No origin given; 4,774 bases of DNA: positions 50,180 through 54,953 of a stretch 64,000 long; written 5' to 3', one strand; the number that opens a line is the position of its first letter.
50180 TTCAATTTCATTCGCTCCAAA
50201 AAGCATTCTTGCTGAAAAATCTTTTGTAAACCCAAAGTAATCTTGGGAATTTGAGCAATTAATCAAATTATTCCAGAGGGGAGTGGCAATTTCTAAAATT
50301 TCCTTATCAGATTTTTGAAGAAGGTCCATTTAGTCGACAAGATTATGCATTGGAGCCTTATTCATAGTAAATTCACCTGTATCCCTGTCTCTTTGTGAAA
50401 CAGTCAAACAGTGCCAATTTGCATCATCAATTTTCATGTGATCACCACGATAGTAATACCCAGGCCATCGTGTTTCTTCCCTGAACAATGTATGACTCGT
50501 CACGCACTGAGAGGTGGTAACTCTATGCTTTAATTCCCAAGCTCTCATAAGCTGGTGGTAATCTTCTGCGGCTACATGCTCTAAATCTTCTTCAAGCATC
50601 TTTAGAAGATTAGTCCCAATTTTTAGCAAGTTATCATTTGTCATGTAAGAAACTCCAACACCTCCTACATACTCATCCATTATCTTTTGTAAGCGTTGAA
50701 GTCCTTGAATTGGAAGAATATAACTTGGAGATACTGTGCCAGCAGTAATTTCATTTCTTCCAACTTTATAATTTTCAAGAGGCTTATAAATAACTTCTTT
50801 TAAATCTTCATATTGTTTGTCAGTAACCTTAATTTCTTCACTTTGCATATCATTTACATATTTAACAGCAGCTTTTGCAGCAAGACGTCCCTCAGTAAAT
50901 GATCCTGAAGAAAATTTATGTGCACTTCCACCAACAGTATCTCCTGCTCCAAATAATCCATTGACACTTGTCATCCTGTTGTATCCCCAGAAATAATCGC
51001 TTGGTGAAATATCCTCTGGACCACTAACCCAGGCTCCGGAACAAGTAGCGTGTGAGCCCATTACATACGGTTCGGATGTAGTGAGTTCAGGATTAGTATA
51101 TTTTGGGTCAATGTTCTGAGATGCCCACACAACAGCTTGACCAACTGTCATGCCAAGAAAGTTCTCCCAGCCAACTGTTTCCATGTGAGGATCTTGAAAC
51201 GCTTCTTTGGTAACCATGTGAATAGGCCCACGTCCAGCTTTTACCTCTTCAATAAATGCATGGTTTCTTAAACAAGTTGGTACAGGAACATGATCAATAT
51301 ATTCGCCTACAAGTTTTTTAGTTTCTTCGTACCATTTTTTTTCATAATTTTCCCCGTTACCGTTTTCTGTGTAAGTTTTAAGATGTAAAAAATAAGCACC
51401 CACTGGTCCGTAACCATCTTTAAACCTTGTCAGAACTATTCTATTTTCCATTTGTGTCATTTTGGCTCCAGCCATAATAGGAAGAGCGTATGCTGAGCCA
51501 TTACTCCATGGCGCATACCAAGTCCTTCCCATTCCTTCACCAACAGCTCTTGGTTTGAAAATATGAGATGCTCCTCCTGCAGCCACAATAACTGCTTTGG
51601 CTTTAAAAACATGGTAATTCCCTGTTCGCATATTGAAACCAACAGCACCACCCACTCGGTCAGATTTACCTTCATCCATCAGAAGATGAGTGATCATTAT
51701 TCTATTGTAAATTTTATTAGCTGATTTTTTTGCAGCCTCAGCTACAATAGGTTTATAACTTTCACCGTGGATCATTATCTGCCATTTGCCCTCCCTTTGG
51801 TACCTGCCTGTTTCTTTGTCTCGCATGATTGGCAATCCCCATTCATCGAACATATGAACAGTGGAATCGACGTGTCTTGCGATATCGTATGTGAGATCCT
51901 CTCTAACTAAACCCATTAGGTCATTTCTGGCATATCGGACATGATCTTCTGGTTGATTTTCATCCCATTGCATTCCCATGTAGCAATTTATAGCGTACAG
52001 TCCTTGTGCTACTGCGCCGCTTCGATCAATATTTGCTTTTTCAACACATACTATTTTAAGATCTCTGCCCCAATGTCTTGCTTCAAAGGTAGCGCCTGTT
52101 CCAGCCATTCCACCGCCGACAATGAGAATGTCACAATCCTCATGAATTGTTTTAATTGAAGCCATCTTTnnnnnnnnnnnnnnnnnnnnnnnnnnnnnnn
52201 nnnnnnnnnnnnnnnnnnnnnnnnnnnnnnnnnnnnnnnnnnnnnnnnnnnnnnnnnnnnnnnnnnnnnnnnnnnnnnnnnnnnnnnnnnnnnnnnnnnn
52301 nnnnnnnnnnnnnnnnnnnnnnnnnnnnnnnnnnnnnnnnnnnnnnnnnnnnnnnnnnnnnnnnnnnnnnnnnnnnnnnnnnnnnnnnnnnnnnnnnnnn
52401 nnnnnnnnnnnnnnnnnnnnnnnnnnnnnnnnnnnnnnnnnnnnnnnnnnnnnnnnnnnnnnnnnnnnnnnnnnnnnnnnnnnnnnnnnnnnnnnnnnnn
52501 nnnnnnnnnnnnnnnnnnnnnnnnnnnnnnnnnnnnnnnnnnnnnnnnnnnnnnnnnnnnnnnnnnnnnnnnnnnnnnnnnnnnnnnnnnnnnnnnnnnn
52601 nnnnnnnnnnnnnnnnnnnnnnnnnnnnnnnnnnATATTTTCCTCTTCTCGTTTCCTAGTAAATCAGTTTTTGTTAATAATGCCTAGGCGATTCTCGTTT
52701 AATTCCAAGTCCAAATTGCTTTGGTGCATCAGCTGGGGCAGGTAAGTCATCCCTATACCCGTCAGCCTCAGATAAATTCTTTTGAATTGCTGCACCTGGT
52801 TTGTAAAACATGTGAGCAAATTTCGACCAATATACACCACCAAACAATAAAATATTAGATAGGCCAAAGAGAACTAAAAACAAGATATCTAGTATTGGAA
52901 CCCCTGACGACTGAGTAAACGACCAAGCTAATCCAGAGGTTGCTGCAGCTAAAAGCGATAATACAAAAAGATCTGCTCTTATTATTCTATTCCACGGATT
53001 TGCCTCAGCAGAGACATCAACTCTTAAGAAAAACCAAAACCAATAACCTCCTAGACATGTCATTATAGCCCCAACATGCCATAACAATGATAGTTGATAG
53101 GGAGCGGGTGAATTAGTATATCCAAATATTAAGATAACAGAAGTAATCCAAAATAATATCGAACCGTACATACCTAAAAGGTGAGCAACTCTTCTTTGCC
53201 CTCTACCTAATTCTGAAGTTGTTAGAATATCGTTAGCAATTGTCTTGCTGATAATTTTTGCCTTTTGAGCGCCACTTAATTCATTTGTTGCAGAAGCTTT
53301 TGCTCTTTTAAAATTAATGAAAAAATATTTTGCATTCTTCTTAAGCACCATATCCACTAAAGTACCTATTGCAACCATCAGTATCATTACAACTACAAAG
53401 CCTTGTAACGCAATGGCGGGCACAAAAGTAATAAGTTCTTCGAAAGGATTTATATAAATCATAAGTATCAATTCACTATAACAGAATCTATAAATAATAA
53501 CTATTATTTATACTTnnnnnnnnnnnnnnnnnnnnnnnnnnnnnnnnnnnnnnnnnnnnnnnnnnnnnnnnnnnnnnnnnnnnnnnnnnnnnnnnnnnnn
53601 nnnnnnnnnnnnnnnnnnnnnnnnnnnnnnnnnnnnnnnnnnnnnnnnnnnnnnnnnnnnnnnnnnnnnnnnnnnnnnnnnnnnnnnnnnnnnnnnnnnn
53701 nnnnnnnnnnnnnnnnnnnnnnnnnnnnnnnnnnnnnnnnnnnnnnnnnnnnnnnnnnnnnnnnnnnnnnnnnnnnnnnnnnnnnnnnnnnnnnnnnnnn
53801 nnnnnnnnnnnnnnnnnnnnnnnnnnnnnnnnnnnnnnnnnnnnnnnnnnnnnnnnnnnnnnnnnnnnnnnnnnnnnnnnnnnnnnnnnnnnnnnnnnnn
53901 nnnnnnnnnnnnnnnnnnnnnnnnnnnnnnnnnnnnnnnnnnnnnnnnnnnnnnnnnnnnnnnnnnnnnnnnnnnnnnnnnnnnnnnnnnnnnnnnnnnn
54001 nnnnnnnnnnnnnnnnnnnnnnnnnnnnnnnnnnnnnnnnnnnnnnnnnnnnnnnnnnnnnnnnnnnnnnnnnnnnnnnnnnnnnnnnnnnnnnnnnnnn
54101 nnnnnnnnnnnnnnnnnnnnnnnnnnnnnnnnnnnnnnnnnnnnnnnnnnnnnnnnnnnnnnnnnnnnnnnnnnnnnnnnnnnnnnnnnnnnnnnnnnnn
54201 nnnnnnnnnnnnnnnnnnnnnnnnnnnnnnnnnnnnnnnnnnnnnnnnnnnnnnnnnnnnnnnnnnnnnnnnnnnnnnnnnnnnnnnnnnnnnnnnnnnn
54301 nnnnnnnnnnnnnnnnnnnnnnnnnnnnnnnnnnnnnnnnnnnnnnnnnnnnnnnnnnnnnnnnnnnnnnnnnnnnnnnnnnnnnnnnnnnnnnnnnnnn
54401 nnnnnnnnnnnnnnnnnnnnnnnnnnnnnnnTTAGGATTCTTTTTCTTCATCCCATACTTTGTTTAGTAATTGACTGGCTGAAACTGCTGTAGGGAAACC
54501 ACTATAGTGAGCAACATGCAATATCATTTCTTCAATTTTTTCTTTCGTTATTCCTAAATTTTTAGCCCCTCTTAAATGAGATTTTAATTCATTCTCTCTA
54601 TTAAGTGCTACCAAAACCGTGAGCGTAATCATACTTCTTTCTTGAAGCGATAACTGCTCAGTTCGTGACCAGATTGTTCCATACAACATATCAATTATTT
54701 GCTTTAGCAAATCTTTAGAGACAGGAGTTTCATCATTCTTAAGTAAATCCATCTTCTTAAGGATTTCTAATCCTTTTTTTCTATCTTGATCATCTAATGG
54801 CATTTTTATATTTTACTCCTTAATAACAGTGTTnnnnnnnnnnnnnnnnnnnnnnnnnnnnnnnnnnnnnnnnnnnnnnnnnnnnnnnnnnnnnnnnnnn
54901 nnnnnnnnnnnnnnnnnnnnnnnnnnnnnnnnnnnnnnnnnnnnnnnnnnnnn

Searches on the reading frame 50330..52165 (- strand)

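Call 23: search_protein_families(library=pfam, proteins=[window:50330-52165:-], max_evalue=0.001)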
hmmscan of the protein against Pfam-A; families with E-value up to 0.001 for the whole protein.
window:50330-52165:- (611 aa): 4 families
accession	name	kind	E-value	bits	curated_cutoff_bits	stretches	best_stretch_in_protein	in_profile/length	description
PF00890.30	FAD_binding_2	-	8.8e-22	78.3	20.4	1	12-241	1-249/414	FAD binding domain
PF02910.25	Succ_DH_flav_C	-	1.2e-09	38.6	20.8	1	490-606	2-116/130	Fumarate reductase flavoprotein C-term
PF01266.30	DAO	-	5.8e-05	23.2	27.9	0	12-105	1-92/353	FAD dependent oxidoreductase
PF07992.20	Pyr_redox_2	-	9.5e-05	22.4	26.1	1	12-203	2-114/291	Pyridine nucleotide-disulphide oxidoreductase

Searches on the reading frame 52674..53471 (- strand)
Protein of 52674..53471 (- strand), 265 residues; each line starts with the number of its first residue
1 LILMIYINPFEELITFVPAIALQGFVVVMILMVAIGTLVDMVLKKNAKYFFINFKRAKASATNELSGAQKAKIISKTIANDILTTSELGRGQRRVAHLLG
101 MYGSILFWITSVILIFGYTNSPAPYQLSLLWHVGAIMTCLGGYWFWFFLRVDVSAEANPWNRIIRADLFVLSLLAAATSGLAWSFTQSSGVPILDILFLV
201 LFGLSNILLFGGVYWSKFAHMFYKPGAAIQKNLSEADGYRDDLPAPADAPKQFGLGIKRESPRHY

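Call 79: search_protein_families(library=pfam, proteins=[window:52674-53471:-], max_evalue=0.00001)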
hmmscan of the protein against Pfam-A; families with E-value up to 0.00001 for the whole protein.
window:52674-53471:- (265 aa): 0 families

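Call 86: search_protein_families(library=ncbifam, proteins=[window:52674-53471:-], max_evalue=0.001)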
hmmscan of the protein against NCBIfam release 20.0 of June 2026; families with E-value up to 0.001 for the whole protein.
window:52674-53471:- (265 aa): 2 families
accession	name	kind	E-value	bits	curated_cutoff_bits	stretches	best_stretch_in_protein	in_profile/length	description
NF038018.1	qmoC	equivalog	2.1e-06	27.4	300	1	22-225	148-355/360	quinone-interacting membrane-bound oxidoreductase complex subunit QmoC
NF011607.0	PRK15033.1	subfamily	3e-06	26.4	524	1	92-232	233-375/389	tricarballylate utilization 4Fe-4S protein TcuB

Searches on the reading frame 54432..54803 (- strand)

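Call 79: search_protein_families(library=pfam, proteins=[window:54432-54803:-], max_evalue=0.00001)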
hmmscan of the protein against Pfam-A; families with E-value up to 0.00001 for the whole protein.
window:54432-54803:- (123 aa): 1 family
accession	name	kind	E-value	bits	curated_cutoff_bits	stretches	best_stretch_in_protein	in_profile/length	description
PF02627.25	CMD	-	1.3e-18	67.2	23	1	31-113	2-82/84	Carboxymuconolactone decarboxylase family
